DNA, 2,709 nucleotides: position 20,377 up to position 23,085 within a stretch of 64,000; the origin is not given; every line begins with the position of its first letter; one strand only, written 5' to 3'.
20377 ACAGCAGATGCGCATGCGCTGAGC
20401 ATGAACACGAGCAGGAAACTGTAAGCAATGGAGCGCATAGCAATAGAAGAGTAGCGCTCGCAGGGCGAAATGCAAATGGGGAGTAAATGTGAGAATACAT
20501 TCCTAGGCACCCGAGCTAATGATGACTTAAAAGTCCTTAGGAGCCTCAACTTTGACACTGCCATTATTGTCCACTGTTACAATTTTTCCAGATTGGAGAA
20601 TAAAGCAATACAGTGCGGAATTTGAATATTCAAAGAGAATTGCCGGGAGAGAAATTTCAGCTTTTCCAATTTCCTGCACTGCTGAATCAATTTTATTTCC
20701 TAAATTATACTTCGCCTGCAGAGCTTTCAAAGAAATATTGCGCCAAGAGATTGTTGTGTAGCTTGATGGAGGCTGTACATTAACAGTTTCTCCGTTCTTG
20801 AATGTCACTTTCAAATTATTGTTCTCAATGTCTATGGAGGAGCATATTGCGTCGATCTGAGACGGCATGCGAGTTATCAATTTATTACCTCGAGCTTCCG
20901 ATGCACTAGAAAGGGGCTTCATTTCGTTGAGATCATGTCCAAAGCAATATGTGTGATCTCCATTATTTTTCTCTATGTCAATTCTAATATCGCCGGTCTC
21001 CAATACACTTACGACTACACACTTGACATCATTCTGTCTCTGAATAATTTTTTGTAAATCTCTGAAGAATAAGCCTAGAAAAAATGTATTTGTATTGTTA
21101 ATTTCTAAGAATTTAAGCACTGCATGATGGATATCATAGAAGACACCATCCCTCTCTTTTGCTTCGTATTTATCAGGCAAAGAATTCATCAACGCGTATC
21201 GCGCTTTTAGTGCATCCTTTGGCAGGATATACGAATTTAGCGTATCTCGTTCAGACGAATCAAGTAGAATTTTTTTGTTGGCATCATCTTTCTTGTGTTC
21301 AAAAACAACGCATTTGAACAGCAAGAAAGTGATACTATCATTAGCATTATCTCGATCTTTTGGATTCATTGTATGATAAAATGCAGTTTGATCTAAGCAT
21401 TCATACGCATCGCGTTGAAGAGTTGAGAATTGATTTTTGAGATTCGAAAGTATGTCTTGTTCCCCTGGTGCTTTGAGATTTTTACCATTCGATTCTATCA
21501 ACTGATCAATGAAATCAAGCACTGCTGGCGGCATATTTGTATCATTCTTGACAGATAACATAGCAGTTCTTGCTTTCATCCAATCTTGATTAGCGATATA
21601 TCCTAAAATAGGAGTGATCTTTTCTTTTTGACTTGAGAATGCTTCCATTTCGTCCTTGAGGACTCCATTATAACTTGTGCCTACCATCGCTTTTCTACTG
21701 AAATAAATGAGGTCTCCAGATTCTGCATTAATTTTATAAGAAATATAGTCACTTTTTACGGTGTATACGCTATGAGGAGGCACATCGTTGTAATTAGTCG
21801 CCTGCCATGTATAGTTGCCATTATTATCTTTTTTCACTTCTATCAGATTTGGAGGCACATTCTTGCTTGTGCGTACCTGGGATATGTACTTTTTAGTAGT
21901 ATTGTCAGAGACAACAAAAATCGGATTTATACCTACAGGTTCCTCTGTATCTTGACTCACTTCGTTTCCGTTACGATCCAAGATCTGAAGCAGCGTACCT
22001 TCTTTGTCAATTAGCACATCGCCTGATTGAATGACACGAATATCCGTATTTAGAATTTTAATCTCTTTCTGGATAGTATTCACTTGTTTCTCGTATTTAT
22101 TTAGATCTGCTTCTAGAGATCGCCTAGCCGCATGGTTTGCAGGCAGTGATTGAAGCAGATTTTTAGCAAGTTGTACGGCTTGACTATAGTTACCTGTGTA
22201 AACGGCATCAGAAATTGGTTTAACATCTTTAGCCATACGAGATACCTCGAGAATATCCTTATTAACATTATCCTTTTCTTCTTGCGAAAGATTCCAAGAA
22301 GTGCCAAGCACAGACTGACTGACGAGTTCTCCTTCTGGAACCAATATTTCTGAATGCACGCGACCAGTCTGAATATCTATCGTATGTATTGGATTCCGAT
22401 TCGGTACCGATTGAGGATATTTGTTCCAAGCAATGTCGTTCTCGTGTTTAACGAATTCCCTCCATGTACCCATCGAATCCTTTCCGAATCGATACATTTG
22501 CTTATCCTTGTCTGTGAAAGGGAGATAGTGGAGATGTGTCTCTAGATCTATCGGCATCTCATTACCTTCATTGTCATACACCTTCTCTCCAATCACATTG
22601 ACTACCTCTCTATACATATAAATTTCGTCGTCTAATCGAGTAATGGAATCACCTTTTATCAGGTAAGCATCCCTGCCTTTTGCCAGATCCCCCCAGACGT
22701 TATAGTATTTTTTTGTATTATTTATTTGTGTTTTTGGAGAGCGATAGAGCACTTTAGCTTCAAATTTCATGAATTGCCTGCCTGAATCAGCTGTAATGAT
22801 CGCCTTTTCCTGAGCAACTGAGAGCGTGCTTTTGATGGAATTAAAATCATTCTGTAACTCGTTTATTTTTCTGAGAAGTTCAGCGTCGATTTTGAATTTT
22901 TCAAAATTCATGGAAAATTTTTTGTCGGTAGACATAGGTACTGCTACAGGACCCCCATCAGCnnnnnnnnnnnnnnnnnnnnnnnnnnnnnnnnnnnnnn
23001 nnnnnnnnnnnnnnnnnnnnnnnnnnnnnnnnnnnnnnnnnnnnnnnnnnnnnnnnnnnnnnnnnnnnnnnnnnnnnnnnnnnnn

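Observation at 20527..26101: AT-rich four-gene operon of large proteins with no recognisable family (269, 106, 654 and 802 aa)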

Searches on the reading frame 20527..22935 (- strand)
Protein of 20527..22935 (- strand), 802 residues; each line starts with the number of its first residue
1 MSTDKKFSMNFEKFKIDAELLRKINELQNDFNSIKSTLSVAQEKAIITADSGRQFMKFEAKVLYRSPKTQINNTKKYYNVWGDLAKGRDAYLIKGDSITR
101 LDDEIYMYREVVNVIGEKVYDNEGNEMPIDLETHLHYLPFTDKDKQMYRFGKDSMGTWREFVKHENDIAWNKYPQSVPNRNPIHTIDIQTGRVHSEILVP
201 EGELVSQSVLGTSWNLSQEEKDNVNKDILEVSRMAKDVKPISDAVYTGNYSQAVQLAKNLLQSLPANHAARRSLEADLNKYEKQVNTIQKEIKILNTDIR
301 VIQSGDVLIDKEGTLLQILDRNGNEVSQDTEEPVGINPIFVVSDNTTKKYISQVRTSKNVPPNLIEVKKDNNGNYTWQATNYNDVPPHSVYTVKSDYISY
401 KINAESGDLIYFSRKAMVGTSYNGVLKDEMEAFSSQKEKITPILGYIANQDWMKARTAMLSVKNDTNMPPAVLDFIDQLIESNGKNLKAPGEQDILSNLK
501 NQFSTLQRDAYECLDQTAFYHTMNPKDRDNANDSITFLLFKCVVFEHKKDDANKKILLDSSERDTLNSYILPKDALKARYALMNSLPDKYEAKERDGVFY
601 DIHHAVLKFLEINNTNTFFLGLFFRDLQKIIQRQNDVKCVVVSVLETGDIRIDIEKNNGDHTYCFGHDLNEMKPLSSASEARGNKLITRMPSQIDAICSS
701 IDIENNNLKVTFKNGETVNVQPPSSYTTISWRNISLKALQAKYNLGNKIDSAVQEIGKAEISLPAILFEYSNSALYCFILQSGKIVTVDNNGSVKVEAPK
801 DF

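Call 3: search_protein_families(library=pfam, proteins=[window:20527-22935:-], max_evalue=1)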
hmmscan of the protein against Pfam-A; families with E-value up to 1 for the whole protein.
window:20527-22935:- (802 aa): 5 families
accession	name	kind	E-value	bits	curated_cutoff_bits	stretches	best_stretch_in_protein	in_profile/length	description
PF18346.7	SH3_15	-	0.025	15.3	24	0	780-800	35-55/67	Mind bomb SH3 repeat domain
PF05377.16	FlaC_arch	-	0.05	14.5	27.8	1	273-303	4-34/55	Flagella accessory protein C (FlaC)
PF22150.1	Tt1218-like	-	0.076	13.5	27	1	247-287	13-53/76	Type IV pilin Tt1218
PF18938.6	aRib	-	0.32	11.3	27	0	772-799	34-55/71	Atypical Rib domain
PF13600.11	DUF4140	-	0.45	11.4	27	0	254-301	52-97/98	N-terminal domain of unknown function (DUF4140)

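Call 4: search_protein_families(library=ncbifam, proteins=[window:20527-22935:-], max_evalue=1)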
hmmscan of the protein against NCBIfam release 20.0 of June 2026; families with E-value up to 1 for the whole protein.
window:20527-22935:- (802 aa): 0 families

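Call 5: find_homologous_proteins(query=window:20527-22935:-, max_evalue=0.001)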
Query window:20527-22935:- (802 aa): 1 proteins with E <= 0.001 among 8000 candidates.
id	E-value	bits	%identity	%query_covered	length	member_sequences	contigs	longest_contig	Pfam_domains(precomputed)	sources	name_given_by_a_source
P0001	0.0e+0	1787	100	99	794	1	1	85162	-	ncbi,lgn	-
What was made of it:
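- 20527..22935 (-): p802: 802-aa (91 kDa, pI 5.9) soluble multi-domain alpha/beta protein. Its N-terminal domain (aa 8-279) is the only part with a distant relative. Only itself in 5.8e9 clustered proteins (call 5).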

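Call 6: search_protein_families(library=padloc, proteins=[window:20527-22935:-], max_evalue=1)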
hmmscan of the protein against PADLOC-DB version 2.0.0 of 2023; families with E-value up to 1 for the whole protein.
window:20527-22935:- (802 aa): 0 families

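Call 7: search_protein_families(library=phrogs, proteins=[window:20527-22935:-], max_evalue=1)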
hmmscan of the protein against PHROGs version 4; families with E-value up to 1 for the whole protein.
window:20527-22935:- (802 aa): 6 families
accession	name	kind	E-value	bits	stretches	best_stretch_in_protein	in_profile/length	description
phrog_4432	-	unknown function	0.0048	17.4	0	308-328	23-43/65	-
phrog_16324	-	unknown function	0.017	16.3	1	439-464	17-42/61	-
phrog_18528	-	unknown function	0.061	14.7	0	282-300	4-22/71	-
phrog_4754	-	unknown function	0.079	13.8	1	284-323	3-42/88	-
phrog_5962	-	unknown function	0.86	11.2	0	266-307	34-75/109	-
phrog_36335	-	unknown function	0.86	10.3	0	290-327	31-68/165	-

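Call 8: find_encoding_contigs(protein=P0001, flank=10000, max_places=6)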
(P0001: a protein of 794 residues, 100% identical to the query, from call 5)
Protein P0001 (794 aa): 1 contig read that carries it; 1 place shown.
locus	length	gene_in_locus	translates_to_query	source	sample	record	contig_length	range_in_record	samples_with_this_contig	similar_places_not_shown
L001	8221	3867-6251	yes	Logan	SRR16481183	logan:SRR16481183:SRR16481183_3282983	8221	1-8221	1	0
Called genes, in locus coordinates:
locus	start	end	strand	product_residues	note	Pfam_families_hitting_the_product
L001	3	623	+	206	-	?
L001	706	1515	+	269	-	-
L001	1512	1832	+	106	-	-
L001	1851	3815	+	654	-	-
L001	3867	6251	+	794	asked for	-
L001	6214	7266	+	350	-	PF01297:ZnuA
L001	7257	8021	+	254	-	PF00005:ABC_tran, PF13304:AAA_21 (weak)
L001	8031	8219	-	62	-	?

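Call 11: find_related_loci(query=window:20527-22935:-, collection=genome_contigs, flank=10000)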
Query window:20527-22935:- (802 aa) in genome_contigs; peptide patterns used: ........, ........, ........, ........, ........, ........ (x = any residue, [..] = any of these).
43 stretches matched a pattern, but none encodes a relative of the query by tblastn (E <= 1e-3).
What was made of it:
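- Tried and rejected: The GTDB species-representative scan found no relative of p802 (call 11).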

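Call 20: find_encoding_contigs(protein=P0003, flank=10000, max_places=10)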
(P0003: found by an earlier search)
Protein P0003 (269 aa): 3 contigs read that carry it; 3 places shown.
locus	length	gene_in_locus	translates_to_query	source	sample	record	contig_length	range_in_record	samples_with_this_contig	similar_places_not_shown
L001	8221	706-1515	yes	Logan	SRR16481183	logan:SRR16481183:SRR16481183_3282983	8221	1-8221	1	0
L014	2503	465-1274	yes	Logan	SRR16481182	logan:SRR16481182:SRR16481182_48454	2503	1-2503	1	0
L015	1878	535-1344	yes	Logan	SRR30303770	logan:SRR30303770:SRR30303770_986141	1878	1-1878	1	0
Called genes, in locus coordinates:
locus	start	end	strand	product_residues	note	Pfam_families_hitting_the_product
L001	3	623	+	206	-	?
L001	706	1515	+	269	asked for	-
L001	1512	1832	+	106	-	-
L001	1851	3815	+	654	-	-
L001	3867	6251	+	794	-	-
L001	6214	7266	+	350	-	PF01297:ZnuA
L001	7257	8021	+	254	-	PF00005:ABC_tran, PF13304:AAA_21 (weak)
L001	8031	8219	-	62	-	?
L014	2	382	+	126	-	?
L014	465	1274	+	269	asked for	-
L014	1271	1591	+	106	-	-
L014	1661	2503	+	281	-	?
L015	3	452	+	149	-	?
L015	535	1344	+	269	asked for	-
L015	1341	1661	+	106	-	-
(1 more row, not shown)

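Call 29: search_solved_structures(query=window:20527-22935:-, max_evalue=10)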
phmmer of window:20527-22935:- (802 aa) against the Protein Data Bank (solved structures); distinct sequences matched with E-value up to 10: 1.
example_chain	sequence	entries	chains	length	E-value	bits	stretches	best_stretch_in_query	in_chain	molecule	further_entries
5jqc_A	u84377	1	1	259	1.6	10.4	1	110-173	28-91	Lmo1076 protein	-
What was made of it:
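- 20527..22935 (-): No family hit (calls 3, 4, 6, 7, 29).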

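Call 35: find_related_loci(query=window:20527-22935:-, collection=viral_contigs, flank=10000)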
Query window:20527-22935:- (802 aa) in viral_contigs; peptide patterns used: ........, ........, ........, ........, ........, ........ (x = any residue, [..] = any of these).
3 stretches matched a pattern, but none encodes a relative of the query by tblastn (E <= 1e-3).

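Call 36: find_related_loci(query=A1, collection=metagenome_contigs, flank=10000)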
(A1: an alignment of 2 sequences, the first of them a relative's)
Query A1 (269 aa) in metagenome_contigs; peptide patterns used: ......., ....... (x = any residue, [..] = any of these).
264 stretches matched a pattern; 1 encode a relative of the query (tblastn E <= 1e-3); 1 distinct loci.
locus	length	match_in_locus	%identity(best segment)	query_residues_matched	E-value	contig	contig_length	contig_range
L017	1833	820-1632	78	1-269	2e-152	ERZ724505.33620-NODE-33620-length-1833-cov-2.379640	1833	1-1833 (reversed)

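Call 37: search_protein_representatives(protein=window:20527-22935:-)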
Query: 802 residues. Proteins with E-value up to 0.001 (for the whole library): 2; up to 1e-10: 2; up to 1e-30: 1. The best 2 are listed.
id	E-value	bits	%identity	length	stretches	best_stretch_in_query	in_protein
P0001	0.0e+00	1786.7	100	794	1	9-802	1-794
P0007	4.5e-15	71.7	30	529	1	8-279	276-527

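Call 40: find_encoding_contigs(protein=P0007, flank=10000, max_places=10)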
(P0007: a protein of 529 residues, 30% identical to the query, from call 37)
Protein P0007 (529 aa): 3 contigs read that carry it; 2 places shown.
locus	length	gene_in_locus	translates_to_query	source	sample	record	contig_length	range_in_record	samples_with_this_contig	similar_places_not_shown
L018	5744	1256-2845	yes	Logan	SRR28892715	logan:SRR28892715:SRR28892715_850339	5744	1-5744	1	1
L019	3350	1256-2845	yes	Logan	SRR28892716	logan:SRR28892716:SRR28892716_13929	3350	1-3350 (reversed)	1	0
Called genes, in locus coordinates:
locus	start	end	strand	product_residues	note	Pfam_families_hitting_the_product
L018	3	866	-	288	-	?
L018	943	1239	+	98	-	-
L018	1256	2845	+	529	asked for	-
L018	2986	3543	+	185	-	-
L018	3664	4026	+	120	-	PF04956:TrbC, PF18895:T4SS_pilin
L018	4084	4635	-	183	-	-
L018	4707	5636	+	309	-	PF13793:Pribosyltran_N, PF00156:Pribosyltran, PF14572:Pribosyl_synth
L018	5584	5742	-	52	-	?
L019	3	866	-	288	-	?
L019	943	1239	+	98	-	-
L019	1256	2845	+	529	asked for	-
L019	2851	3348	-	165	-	?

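Call 45: predict_structure(protein=window:20527-22935:-)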
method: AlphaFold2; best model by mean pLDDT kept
length: 802 residues; sequences in the alignment: 1
mean_pLDDT: 38.5   pTM: 0.25
mean pLDDT of the five models: 38.5, 34.5, 31.9, 29.9, 29.8
residues with pLDDT >= 90: 0; 70-90: 21; 50-70: 96; < 50: 685
segments of 3 or more residues with pLDDT < 50: 1-250, 266-274, 284-437, 440-451, 453-458, 462-467, 469-693, 727-730, 757-760
pLDDT, mean of each block of 10 residues (from residue 1): 26 33 39 31 22 21 23 28 32 31 30 31 35 33 33 33 33 36 32 32 33 39 42 44 43 59 54 49 43 28 35 38 40 33 31 30 35 35 33 30 32 26 31 45 43 48 48 45 38 35 29 30 34 31 28 31 32 33 33 34 39 37 37 41 34 38 38 37 36 54 60 71 52 57 58 48 53 61 68 67 43
secondary structure, 60 per line:
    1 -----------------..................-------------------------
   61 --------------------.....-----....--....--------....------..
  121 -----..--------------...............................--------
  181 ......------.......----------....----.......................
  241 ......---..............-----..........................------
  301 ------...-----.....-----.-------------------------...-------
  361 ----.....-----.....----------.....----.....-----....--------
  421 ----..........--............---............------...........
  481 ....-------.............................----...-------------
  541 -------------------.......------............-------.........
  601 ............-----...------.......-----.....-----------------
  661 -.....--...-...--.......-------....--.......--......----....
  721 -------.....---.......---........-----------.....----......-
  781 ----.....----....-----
elements in order (helices of 4 or more, strands of 3 or more residues): H18-35 H81-85 E91-94 E97-100 H109-112 H142-172 E181-186 E193-199 H210-213 H218-246 H250-263 H269-294 E307-309 E315-319 E365-369 E375-379 E390-394 E399-403 E409-412 H425-434 H437-448 H452-463 H470-484 H492-520 H560-566 H573-584 H592-612 E618-620 H627-633 E639-643 E662-666 E673-675 H678-684 H692-695 E698-704 E707-712 E717-720 E728-732 H736-742 H746-753 E765-769 E774-779 E785-789 E794-797
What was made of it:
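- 20527..22935 (-): AlphaFold2 pLDDT 38.5 (call 45).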

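Call 56: search_protein_families(library=pfam, proteins=[L018:3-866:-, L018:943-1239:+, L018:1256-2845:+, L018:2986-3543:+, L018:3664-4026:+, L018:4084-4653:-, L017:7-753:+], max_evalue=0.1)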
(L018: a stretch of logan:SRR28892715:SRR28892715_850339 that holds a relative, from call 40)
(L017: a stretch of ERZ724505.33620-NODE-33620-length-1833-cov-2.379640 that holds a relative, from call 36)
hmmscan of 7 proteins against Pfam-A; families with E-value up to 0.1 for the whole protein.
L018:3-866:- (288 aa): 4 families
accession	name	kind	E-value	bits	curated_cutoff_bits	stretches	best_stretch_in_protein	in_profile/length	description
PF01509.24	TruB_N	-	2.3e-39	135.6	27.3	1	24-178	1-149/149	TruB family pseudouridylate synthase (N terminal domain)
PF16198.10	TruB_C_2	-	2.1e-08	34.6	29.3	1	179-212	1-34/66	tRNA pseudouridylate synthase B C-terminal domain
PF08068.17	DKCLD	-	0.0011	19.4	27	1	1-20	39-58/58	DKCLD (NUC011) domain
PF00849.27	PseudoU_synth_2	-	0.0056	17.4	26.8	1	23-158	30-122/152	RNA pseudouridylate synthase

L018:943-1239:+ (98 aa): 1 family
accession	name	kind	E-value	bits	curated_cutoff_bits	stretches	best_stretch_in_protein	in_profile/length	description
PF00171.27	Aldedh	-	0.06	12.3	23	1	13-89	9-81/461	Aldehyde dehydrogenase family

L018:1256-2845:+ (529 aa): 0 families

L018:2986-3543:+ (185 aa): 0 families

L018:3664-4026:+ (120 aa): 6 families
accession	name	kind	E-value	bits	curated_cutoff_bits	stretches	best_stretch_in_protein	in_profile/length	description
PF18895.5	T4SS_pilin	-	4.6e-11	43.1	26.6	1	44-115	4-71/71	Type IV secretion system pilin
PF04956.18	TrbC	-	1.6e-07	31.9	27.9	1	8-115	7-98/98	TrbC/VIRB2 pilin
PF19607.4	DUF6112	-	0.0016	18.6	25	1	51-116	15-79/88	Family of unknown function (DUF6112)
PF13572.11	DUF4134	-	0.005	17.5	26.5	1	20-114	5-92/93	Domain of unknown function (DUF4134)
PF01741.23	MscL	-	0.0076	17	27.4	1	33-89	59-105/123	Large-conductance mechanosensitive channel, MscL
PF01127.27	Sdh_cyt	-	0.083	13.4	25.8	0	51-105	62-118/122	Succinate dehydrogenase/Fumarate reductase transmembrane subunit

L018:4084-4653:- (189 aa): 0 families

L017:7-753:+ (248 aa): 0 families
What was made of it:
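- The only relative of p802 lies two genes from a TrbC/VirB2-type T4SS pilin gene: PF18895 E 4.6e-11, PF04956 E 1.6e-7 (calls 40, 56).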
